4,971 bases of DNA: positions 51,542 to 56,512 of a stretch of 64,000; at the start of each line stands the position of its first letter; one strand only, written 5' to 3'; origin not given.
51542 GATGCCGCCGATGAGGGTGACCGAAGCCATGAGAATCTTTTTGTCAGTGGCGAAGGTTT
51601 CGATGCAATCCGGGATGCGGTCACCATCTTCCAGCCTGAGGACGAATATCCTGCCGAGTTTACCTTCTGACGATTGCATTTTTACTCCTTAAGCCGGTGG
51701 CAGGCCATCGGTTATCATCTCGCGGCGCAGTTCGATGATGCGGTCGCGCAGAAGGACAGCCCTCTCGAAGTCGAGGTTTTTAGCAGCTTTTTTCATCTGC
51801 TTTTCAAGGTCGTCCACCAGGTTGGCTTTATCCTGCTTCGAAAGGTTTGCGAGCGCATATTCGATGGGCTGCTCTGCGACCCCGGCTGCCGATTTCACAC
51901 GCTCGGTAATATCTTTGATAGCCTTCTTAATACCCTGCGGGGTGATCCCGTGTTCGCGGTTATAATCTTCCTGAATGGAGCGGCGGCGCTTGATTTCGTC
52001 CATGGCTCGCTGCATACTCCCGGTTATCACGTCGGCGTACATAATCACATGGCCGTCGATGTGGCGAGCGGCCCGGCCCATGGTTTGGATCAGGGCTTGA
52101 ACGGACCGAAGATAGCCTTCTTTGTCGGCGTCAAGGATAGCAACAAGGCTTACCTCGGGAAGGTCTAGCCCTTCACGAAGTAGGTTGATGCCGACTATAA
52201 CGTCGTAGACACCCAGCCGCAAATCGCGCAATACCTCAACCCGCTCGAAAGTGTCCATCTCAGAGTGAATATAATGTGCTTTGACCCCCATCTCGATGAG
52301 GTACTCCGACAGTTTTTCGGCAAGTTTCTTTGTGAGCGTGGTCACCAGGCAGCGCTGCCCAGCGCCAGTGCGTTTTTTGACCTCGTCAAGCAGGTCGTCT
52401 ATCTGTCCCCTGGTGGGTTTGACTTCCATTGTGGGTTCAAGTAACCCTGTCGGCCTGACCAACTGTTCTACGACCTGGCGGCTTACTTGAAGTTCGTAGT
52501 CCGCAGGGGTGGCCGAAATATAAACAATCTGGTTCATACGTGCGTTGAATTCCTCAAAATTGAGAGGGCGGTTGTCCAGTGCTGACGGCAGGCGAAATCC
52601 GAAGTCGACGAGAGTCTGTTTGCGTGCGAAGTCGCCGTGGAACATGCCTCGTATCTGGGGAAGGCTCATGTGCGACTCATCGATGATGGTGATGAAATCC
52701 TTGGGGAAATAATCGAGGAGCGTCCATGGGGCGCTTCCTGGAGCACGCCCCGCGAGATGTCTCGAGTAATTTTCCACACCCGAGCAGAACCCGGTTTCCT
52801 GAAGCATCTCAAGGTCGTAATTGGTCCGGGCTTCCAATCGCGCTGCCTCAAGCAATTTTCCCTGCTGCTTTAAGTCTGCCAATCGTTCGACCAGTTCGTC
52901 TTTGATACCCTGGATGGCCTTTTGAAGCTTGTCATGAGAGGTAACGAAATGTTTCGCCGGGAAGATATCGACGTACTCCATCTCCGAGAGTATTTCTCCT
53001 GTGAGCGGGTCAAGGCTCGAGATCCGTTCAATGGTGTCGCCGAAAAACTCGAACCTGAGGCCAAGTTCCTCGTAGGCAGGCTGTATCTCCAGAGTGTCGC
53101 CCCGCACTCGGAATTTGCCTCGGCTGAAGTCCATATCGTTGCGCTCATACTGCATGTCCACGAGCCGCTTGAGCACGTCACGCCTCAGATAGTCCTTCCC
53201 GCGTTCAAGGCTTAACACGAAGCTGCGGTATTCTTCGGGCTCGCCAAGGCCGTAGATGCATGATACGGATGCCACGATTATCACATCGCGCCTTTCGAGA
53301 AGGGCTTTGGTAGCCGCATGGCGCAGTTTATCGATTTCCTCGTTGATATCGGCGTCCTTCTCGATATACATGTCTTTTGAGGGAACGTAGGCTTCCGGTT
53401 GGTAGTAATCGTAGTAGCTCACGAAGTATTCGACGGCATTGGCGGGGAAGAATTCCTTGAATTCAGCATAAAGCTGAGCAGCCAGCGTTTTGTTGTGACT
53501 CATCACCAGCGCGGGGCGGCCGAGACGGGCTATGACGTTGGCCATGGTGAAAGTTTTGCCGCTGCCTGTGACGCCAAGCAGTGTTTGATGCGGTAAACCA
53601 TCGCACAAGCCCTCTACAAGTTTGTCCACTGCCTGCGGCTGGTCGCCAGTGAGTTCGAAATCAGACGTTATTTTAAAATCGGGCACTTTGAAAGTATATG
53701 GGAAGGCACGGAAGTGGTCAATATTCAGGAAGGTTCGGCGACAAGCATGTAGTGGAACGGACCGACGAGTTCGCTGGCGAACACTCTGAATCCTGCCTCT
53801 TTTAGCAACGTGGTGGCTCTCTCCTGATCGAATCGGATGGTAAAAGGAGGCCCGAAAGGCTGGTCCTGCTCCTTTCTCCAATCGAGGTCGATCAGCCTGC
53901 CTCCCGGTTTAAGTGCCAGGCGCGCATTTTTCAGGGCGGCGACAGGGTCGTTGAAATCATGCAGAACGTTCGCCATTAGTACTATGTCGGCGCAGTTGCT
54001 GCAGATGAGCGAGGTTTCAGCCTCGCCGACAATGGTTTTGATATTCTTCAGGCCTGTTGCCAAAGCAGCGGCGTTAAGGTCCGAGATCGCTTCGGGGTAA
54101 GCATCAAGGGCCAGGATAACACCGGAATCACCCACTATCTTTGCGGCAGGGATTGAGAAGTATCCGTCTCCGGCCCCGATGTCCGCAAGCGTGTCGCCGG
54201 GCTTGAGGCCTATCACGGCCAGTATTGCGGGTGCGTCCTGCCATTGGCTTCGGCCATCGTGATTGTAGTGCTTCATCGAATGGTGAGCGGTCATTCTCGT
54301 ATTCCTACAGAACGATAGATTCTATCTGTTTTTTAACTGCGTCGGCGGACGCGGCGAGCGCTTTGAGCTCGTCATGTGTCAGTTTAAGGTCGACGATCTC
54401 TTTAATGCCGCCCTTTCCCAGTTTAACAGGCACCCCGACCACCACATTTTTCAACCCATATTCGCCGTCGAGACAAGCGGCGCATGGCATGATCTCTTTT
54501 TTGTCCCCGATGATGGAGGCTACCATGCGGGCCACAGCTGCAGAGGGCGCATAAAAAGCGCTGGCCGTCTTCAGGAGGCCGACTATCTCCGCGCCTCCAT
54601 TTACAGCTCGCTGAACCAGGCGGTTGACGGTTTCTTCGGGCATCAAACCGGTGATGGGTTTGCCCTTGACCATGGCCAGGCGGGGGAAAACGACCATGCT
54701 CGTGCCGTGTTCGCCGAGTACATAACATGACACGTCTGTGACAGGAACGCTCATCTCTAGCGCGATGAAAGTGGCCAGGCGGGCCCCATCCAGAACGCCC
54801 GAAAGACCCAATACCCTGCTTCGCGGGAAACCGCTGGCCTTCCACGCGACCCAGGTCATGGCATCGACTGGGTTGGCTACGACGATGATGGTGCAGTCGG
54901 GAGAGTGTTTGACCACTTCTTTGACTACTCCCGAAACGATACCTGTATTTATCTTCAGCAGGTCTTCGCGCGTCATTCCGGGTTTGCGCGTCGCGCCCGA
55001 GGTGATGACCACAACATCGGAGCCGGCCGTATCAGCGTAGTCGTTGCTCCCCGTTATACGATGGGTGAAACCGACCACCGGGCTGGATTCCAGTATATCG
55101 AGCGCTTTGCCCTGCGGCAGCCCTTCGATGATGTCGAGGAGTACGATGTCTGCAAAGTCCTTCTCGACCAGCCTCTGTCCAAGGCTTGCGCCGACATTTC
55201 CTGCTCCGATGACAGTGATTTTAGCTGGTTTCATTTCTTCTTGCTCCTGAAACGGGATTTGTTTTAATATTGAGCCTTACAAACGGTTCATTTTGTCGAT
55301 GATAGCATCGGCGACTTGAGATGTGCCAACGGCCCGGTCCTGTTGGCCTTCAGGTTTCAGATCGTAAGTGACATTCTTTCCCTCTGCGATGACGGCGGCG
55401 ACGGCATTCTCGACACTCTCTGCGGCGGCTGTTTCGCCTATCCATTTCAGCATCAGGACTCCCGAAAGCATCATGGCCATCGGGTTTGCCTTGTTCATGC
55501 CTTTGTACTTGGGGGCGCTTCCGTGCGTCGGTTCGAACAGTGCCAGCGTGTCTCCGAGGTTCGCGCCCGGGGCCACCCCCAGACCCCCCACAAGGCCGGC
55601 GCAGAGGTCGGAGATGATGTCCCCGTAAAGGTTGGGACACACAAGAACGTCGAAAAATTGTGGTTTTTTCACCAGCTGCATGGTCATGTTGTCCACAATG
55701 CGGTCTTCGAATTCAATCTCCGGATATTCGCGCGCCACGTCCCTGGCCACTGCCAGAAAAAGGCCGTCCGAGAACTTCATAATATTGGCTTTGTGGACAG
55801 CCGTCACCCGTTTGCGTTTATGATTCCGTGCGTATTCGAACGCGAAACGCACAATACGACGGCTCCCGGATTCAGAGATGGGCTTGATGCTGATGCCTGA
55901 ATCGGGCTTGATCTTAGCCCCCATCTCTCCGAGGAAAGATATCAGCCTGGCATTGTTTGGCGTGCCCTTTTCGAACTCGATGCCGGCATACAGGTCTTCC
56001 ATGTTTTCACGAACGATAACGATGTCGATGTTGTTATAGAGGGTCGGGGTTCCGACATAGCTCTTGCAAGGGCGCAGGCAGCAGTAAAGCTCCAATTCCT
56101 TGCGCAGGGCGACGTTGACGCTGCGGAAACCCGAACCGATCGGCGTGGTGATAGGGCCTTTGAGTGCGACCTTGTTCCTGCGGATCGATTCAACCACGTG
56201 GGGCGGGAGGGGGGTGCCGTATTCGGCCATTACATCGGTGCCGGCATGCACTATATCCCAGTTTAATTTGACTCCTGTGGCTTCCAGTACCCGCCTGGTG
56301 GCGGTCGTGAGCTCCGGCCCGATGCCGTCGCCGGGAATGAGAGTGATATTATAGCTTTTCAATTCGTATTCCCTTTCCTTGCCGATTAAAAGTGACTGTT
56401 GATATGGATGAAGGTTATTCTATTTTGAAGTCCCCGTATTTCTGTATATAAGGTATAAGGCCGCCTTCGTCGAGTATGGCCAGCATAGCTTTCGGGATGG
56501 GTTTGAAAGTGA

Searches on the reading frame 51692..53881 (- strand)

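Call 55: search_protein_families(library=pfam, proteins=[window:51692-53881:-], max_evalue=0.00001)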
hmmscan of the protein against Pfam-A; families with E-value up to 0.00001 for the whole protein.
window:51692-53881:- (730 aa): 6 families
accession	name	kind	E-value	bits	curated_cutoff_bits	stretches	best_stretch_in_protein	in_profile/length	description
PF17757.6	UvrB_inter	-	9.8e-33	112.6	22.9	1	223-312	1-91/91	UvrB interaction domain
PF12344.14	UvrB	-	1.1e-21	76.9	27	1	614-656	1-43/43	Ultra-violet resistance protein B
PF00271.37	Helicase_C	-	2.1e-19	70.3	23.5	1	494-607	3-109/110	Helicase conserved C-terminal domain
PF04851.21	ResIII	-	2e-10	41.3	22.5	1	75-202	2-130/164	Type III restriction enzyme, res subunit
PF02151.25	UVR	-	5.9e-10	39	21.5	1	687-720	2-35/36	UvrB/uvrC motif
PF00270.35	DEAD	-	3.9e-06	27.1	26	0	81-147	4-71/167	DEAD/DEAH box helicase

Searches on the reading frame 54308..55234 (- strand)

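Call 55: search_protein_families(library=pfam, proteins=[window:54308-55234:-], max_evalue=0.00001)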
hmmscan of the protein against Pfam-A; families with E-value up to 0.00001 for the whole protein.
window:54308-55234:- (309 aa): 2 families
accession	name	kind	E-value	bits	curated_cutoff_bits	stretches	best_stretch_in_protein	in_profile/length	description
PF00056.29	Ldh_1_N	-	1.7e-42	145.2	27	1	5-143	2-141/141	lactate/malate dehydrogenase, NAD binding domain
PF02866.23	Ldh_1_C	-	5.2e-27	95.4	22.6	1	148-307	3-170/174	lactate/malate dehydrogenase, alpha/beta C-terminal domain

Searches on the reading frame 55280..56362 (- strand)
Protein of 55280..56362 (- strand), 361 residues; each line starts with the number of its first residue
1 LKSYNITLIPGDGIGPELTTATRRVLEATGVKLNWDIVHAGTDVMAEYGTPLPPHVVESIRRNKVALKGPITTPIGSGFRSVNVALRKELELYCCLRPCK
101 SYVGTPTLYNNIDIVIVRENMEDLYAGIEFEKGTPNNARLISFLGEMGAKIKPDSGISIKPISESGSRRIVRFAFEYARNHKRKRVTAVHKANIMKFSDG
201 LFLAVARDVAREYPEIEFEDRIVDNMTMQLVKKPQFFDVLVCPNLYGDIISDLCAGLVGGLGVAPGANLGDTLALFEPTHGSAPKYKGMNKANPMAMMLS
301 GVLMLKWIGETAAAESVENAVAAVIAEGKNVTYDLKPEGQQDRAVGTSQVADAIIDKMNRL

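Call 55: search_protein_families(library=pfam, proteins=[window:55280-56362:-], max_evalue=0.00001)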
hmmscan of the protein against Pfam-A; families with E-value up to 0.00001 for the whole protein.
window:55280-56362:- (361 aa): 1 family
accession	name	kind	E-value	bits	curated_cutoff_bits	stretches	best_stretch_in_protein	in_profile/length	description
PF00180.25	Iso_dh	-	1.4e-107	360.4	27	1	5-354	1-348/348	Isocitrate/isopropylmalate dehydrogenase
